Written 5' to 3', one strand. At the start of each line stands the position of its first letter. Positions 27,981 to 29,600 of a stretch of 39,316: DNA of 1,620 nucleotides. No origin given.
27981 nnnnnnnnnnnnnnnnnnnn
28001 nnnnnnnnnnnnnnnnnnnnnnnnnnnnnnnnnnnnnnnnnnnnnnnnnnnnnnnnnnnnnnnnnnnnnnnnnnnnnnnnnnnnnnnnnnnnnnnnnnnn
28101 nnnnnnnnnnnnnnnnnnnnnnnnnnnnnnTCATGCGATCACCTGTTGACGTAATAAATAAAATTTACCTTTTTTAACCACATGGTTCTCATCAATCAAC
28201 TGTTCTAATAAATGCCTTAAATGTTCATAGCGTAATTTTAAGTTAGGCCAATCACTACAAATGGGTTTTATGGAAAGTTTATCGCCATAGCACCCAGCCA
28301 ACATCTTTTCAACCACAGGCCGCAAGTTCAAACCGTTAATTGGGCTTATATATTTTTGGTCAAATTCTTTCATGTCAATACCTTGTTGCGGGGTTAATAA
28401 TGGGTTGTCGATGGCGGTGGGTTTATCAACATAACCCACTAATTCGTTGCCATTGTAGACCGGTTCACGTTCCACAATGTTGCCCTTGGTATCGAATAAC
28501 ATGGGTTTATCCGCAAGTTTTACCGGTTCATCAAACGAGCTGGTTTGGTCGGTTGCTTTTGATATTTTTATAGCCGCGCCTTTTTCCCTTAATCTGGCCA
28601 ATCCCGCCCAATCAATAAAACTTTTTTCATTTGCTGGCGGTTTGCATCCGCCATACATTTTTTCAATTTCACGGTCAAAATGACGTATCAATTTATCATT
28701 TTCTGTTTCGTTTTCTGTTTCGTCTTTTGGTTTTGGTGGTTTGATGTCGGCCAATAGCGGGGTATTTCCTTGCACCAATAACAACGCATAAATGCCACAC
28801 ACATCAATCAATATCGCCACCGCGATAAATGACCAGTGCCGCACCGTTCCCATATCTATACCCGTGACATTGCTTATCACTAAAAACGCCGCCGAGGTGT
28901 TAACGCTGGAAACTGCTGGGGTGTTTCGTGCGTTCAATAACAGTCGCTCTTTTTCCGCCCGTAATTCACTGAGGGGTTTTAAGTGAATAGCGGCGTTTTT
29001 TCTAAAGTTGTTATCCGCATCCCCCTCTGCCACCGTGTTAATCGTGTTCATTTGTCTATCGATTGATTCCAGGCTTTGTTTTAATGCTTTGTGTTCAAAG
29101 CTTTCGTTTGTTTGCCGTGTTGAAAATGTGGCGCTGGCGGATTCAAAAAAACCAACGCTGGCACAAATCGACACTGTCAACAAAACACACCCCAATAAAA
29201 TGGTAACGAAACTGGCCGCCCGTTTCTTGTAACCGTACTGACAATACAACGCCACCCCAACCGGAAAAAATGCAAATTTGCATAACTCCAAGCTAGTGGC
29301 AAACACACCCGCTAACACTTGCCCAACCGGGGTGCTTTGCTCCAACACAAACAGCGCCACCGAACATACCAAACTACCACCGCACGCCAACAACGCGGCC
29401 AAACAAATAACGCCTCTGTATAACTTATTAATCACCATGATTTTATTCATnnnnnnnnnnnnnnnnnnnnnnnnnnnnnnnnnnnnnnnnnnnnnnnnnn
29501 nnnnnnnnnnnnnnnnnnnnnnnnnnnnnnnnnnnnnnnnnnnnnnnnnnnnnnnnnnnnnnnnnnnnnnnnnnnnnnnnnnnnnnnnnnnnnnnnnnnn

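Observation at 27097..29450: Four-gene coupled accessory cassette (multi-TM 439 aa, 128 aa, 2-TM 76 aa, orphan receiver) at the P2 tin/old-equivalent position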

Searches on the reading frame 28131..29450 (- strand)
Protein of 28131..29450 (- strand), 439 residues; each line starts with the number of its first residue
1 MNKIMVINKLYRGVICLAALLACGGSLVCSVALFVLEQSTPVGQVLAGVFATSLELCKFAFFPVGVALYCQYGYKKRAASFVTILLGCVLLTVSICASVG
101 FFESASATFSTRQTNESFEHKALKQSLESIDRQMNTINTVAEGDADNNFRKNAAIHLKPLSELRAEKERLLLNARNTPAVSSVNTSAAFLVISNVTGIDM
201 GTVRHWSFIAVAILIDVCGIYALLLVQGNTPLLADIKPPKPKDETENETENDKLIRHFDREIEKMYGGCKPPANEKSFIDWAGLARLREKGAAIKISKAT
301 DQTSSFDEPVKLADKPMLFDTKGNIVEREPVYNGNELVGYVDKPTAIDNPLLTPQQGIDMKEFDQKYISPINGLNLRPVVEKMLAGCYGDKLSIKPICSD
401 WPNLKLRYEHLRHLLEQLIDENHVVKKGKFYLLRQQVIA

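Call 4: search_protein_families(library=pfam, proteins=[window:28131-29450:-], max_evalue=0.1)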
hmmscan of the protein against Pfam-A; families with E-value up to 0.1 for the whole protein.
window:28131-29450:- (439 aa): 0 families

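Call 5: search_protein_families(library=phrogs, proteins=[window:28131-29450:-], max_evalue=0.01)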
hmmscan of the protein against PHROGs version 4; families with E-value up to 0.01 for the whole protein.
window:28131-29450:- (439 aa): 0 families

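Call 6: search_protein_families(library=padloc, proteins=[window:28131-29450:-], max_evalue=0.1)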
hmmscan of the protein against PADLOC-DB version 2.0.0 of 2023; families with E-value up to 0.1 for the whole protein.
window:28131-29450:- (439 aa): 0 families

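Call 8: search_dna_similar(query=window:28131-29450:-, collection=phages, mode=protein, max_rows=30, max_evalue=0.01)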
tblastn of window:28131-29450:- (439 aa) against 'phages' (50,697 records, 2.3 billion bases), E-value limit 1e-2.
No match.

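Call 10: find_encoding_contigs(protein=window:28131-29450:-, flank=10000, max_places=10)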
Protein window:28131-29450:- (439 aa): 8 contigs read that carry it; 5 places shown.
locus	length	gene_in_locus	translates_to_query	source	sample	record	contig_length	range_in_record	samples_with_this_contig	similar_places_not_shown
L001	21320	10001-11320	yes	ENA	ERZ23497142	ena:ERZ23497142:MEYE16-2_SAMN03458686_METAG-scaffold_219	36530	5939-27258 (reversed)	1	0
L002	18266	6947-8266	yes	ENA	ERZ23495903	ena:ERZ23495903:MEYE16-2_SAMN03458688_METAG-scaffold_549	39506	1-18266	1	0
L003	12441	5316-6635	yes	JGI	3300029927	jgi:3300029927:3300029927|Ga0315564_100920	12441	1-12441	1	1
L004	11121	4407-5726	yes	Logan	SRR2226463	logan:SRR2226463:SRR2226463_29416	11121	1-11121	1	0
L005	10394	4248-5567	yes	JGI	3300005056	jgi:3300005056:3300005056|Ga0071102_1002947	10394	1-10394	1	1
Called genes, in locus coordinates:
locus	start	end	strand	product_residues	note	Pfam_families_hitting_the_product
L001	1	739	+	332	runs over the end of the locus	-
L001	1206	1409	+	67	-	-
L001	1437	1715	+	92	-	-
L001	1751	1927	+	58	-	-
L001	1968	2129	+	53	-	-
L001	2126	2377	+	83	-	-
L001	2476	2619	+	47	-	-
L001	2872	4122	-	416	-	PF00589:Phage_integrase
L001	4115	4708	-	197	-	PF00717:Peptidase_S24 (weak)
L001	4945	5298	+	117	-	-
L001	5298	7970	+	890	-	-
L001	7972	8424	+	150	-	-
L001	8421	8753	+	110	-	-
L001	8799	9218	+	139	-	-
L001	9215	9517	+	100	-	PF12961:DUF3850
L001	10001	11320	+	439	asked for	-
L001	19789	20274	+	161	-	PF06891:P2_Phage_GpR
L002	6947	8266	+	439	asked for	-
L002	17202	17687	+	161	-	PF06891:P2_Phage_GpR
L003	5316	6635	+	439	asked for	-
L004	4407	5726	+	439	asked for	-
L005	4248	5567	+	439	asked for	-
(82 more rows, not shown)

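Call 11: find_homologous_proteins(query=window:28131-29450:-, max_evalue=0.001)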
Query window:28131-29450:- (439 aa): 4 proteins with E <= 0.001 among 7739 candidates.
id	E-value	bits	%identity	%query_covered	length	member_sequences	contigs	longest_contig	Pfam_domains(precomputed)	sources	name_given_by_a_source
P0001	2.9e-293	990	100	100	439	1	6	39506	-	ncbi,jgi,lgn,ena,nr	ncbi:MAG: hypothetical protein JKY52_19900 [Flavobacteriales bacterium]|nr:hypothetical protein [Fla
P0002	1.0e-204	698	75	99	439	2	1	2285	-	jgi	-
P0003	8.5e-74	267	44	55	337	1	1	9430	-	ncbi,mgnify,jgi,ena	mgnify:CR=1 FL=1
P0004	1.3e-58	217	35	58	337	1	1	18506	-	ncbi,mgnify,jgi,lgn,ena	mgnify:CR=1 FL=1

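Call 13: find_encoding_contigs(protein=P0003, flank=10000)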
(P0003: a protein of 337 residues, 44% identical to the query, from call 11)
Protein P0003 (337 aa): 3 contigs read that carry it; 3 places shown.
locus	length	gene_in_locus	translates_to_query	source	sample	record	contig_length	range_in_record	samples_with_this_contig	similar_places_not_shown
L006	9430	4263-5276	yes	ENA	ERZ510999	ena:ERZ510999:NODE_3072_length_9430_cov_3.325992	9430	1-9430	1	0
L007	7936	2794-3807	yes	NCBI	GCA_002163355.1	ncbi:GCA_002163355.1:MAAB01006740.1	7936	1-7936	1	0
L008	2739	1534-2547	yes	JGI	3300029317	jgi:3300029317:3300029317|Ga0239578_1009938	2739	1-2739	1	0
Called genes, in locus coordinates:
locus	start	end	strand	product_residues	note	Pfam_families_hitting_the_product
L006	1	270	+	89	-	?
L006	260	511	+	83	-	-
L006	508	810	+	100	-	-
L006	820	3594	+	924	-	PF01807:Zn_ribbon_DnaG (faint), PF13362:Toprim_3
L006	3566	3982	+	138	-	-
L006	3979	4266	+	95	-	-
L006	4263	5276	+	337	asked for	-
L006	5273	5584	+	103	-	-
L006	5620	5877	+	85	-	-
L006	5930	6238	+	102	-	-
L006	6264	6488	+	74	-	-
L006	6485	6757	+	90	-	-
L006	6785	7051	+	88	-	-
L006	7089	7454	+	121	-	-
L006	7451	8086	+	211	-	PF00226:DnaJ (weak)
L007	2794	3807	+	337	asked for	-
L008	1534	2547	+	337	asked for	-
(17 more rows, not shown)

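Call 14: find_encoding_contigs(protein=P0004, flank=10000)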
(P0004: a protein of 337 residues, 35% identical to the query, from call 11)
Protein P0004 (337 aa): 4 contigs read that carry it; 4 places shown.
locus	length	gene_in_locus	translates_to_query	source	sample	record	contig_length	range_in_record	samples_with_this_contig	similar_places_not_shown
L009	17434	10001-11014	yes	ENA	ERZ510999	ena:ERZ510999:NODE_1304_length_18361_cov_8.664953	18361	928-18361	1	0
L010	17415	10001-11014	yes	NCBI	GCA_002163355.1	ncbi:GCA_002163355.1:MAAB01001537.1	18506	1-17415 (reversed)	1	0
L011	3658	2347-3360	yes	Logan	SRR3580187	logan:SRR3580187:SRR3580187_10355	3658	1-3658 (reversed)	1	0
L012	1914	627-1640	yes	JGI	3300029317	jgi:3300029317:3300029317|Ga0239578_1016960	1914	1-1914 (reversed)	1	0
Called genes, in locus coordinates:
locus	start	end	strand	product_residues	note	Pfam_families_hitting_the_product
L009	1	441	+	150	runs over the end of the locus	-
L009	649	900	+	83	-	-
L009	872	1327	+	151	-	-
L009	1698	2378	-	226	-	-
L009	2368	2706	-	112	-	PF14213:DUF4325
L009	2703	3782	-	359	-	-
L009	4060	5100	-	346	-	PF24624:Int_N, PF00589:Phage_integrase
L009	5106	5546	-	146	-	-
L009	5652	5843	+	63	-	-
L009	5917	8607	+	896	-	PF13155:Toprim_2 (weak)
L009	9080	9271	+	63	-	-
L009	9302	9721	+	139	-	-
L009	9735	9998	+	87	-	-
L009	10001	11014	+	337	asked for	-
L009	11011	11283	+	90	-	-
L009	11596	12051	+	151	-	-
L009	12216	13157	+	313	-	PF01555:N6_N4_Mtase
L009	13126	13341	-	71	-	PF13560:HTH_31, PF12844:HTH_19 (weak), PF01381:HTH_3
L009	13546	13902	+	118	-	PF00072:Response_reg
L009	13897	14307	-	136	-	PF12844:HTH_19 (faint), PF01381:HTH_3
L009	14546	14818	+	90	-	-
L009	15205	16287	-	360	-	PF04860:Phage_portal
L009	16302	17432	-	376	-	?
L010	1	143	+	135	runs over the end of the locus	-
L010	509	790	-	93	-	PF00665:rve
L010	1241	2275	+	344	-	PF22178:Gp5_trimer_C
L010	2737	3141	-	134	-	-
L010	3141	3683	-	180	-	-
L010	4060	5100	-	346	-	PF24624:Int_N, PF00589:Phage_integrase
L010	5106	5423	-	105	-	-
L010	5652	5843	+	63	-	-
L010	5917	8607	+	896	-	PF13155:Toprim_2 (weak)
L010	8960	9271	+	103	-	-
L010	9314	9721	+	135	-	-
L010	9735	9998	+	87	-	-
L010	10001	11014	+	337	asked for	-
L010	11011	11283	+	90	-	-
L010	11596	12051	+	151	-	-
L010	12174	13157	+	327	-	PF01555:N6_N4_Mtase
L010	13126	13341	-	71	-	PF13560:HTH_31, PF12844:HTH_19 (weak), PF01381:HTH_3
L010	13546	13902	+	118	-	PF00072:Response_reg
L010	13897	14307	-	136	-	PF12844:HTH_19 (faint), PF01381:HTH_3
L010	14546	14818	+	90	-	-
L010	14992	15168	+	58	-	-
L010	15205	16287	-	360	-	PF04860:Phage_portal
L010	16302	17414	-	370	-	?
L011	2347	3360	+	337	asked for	-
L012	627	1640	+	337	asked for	-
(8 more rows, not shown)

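Call 28: search_protein_representatives(alignment_id=A1)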
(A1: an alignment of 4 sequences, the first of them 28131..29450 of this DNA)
Query: 4 sequences, 337 profile positions. Proteins with E-value up to 0.001 (for the whole library): 366; up to 1e-10: 127; up to 1e-30: 36. The best 150 are listed.
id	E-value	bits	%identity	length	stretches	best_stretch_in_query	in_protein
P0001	8.4e-177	604.0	-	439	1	1-337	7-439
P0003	2.7e-168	576.1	-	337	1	1-336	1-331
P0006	1.4e-136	471.8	-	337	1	1-337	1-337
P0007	1.9e-60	221.5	-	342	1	6-332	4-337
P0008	3.0e-58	214.3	-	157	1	1-157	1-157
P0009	1.8e-57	211.8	-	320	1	7-336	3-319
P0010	2.1e-57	211.5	-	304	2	7-228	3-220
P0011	4.7e-54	200.5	-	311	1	9-329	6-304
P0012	8.4e-49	183.2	-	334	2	3-246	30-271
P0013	9.1e-49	183.1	-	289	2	6-225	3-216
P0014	2.5e-47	178.4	-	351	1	7-334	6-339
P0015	1.0e-45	173.1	-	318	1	8-332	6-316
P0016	4.1e-44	167.8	-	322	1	11-332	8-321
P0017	1.3e-43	166.2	-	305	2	8-229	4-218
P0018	4.0e-43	164.6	-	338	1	4-332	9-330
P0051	1.7e-26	109.9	-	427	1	2-271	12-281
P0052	1.2e-25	107.1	-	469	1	9-227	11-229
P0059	1.5e-23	100.2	-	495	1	4-254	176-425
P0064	7.3e-21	91.4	-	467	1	11-228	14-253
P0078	5.2e-17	78.7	-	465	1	32-249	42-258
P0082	9.2e-16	74.6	-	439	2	15-223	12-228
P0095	1.4e-13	67.5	-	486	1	45-225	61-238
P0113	8.1e-12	61.6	-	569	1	47-227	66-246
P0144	6.8e-10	55.3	-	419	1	49-221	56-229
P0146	1.0e-09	54.7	-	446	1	56-242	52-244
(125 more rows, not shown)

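Call 29: predict_structure(alignment_id=A1)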
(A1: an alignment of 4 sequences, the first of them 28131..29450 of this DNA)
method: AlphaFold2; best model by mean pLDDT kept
length: 439 residues; sequences in the alignment: 4
mean_pLDDT: 52.0   pTM: 0.23
mean pLDDT of the five models: 52.0, 51.2, 50.9, 50.4, 48.5
residues with pLDDT >= 90: 0; 70-90: 91; 50-70: 126; < 50: 222
segments of 3 or more residues with pLDDT < 50: 1-9, 26-49, 95-116, 177-210, 225-255, 261-324, 342-364, 437-439
pLDDT, mean of each block of 10 residues (from residue 1): 38 52 49 42 46 51 55 55 62 48 34 46 74 79 65 68 77 56 38 42 45 51 47 33 37 47 41 36 35 26 27 36 47 55 37 32 58 73 76 78 72 81 77 61
secondary structure, 60 per line:
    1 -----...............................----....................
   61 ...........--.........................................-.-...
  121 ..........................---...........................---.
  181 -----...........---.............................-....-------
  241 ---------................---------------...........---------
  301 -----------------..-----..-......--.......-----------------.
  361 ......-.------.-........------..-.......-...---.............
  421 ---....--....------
elements in order: H6-36 H41-71 H74-114 H118-146 H150-176 H186-196 H200-228 H230-233 H250-265 H281-291 E328-333 E336-342 H360-366 H377-384 H394-400 H408-420 E424-427 E430-433

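Call 31: search_protein_families(library=pfam, alignment_id=A3, max_evalue=0.01)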
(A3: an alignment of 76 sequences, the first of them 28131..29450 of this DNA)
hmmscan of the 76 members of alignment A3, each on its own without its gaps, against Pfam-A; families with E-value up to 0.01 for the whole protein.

A. member 1, window:28131-29450:- (439 aa): 0 families

B. families by the number of members that match (of 76 scanned): 40 families (the first 25 are shown)
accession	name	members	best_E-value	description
PF00392.27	GntR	4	0.0013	Bacterial regulatory proteins, gntR family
PF00335.26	Tetraspanin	3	0.0029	Tetraspanin family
PF14947.12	HTH_45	2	0.00057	Winged helix-turn-helix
PF01594.21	AI-2E_transport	2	0.0014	AI-2E family transporter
PF24033.1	DUF7342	2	0.0034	Family of unknown function (DUF7342)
PF03194.20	LUC7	1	8.6e-05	LUC7 N_terminus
PF09397.16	FtsK_gamma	1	9.2e-05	Ftsk gamma domain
PF25588.1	DUF7934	1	0.00016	Family of unknown function (DUF7934)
PF25213.1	HVO_A0261_N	1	0.00031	HVO_A0261 N-terminal domain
PF13542.12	HTH_Tnp_ISL3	1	0.00044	Helix-turn-helix domain of transposase family ISL3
PF13338.12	AbiEi_4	1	0.00065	Transcriptional regulator, AbiEi antitoxin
PF13786.12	DUF4179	1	0.00074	Domain of unknown function (DUF4179)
PF08220.18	HTH_DeoR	1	0.00093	DeoR-like helix-turn-helix domain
PF19745.5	FUT8_N_cat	1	0.0014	Alpha-(1,6)-fucosyltransferase N- and catalytic domains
PF21827.1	New_glue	1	0.0018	New glue protein family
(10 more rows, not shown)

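Call 32: search_protein_families(library=phrogs, alignment_id=A3, max_evalue=0.001)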
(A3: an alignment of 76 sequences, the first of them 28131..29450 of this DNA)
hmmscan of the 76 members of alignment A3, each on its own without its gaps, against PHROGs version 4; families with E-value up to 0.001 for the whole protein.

A. member 1, window:28131-29450:- (439 aa): 0 families

B. families by the number of members that match (of 76 scanned): 10 families
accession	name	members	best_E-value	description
phrog_3502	-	2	0.00029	-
phrog_8162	-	1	5.4e-14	-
phrog_7424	-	1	2.6e-11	-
phrog_10881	-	1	8.6e-10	-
phrog_89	-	1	2.1e-05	Rz-like spanin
phrog_937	-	1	0.00011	hemolysin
phrog_5975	-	1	0.00037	-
phrog_23365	-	1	0.00055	-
phrog_10724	-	1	0.00057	-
phrog_2525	-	1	0.00086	-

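Call 33: find_homologous_proteins(query=A3, max_evalue=0.001)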
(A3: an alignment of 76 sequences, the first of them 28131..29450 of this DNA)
Query A3 (76 sequences) (439 aa, profile of the alignment): 8 proteins with E <= 0.001 among 8000 candidates.
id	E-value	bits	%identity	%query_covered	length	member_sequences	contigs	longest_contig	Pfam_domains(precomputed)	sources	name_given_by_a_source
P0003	2.1e-93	331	44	55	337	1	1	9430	-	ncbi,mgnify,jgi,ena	mgnify:CR=1 FL=1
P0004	1.1e-87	312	35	58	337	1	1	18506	-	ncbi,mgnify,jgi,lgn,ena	mgnify:CR=1 FL=1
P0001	2.0e-86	308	100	100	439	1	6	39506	-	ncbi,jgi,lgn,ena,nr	ncbi:MAG: hypothetical protein JKY52_19900 [Flavobacteriales bacterium]|nr:hypothetical protein [Fla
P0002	1.2e-83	299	75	99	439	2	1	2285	-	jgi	-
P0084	3.7e-57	212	23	41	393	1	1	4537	-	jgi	jgi:hypothetical protein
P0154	3.3e-54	202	21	41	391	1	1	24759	-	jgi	jgi:hypothetical protein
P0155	1.2e-53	201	23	51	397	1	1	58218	-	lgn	-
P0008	1.1e-49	188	50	36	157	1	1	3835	-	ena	-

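Call 36: find_related_loci(query=A1, collection=genome_contigs, flank=10000)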
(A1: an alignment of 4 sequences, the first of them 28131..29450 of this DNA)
Query A1 (439 aa) in genome_contigs; peptide patterns used: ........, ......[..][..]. (x = any residue, [..] = any of these).
30 stretches matched a pattern; 2 encode a relative of the query (tblastn E <= 1e-3); 2 distinct loci.
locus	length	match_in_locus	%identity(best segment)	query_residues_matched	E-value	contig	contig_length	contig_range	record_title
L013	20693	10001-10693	36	10-244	3e-30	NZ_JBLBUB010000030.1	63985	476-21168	Microbulbifer sp. 2304DJ12-6 2304DJ12-6_30, whole genome shotgun sequence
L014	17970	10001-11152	27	7-433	3e-30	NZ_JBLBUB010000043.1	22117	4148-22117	Microbulbifer sp. 2304DJ12-6 2304DJ12-6_43, whole genome shotgun sequence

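Call 37: find_related_loci(query=A1, collection=viral_contigs, flank=10000)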
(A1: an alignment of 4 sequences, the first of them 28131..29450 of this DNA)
Query A1 (439 aa) in viral_contigs; peptide patterns used: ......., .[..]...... (x = any residue, [..] = any of these).
48 stretches matched a pattern; 1 encode a relative of the query (tblastn E <= 1e-3); 1 distinct loci.
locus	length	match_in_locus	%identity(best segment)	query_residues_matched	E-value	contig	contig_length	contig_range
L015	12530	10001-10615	31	18-229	4e-24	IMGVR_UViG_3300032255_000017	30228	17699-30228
